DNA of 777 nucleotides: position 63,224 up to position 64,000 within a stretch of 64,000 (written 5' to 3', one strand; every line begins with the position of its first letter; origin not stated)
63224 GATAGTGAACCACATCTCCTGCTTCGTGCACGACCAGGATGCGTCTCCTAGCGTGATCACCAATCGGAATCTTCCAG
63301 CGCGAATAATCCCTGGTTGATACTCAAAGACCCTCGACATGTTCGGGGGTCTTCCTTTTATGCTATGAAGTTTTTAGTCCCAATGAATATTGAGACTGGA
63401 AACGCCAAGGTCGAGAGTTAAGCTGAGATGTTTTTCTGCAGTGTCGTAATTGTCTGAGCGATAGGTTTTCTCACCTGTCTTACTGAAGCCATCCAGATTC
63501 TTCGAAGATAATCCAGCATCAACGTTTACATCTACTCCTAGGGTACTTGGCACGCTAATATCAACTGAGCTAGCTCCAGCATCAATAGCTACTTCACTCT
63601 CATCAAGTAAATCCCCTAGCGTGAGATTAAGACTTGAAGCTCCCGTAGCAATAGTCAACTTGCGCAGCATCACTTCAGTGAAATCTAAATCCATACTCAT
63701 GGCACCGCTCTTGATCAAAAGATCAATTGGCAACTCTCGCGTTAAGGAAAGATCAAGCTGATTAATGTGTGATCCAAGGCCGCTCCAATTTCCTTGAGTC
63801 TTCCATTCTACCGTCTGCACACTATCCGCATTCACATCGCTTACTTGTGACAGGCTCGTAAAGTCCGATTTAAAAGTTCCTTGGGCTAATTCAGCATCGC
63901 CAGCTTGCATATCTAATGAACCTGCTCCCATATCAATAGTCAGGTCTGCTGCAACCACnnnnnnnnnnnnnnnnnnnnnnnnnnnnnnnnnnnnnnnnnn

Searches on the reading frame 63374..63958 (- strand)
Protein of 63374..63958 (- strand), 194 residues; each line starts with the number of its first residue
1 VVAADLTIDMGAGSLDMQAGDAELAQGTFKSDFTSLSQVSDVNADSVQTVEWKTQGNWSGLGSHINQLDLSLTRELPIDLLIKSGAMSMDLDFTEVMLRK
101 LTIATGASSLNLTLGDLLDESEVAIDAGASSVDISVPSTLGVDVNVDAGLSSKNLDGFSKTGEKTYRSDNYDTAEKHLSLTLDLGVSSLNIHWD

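Call 82: search_protein_families(library=pfam, proteins=[window:63374-63958:-], max_evalue=0.001)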
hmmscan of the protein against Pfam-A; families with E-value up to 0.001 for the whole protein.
window:63374-63958:- (194 aa): 2 families
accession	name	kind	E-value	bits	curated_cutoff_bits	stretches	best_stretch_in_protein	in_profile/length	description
PF17115.11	Toast_rack_N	-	1.6e-05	25.5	22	1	4-86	6-92/92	N-terminal domain of toast_rack, DUF2154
PF09922.15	LiaF-like_C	-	5.1e-05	23.6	29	1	110-190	28-113/114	Cell wall-active antibiotics response LiaF, C-terminal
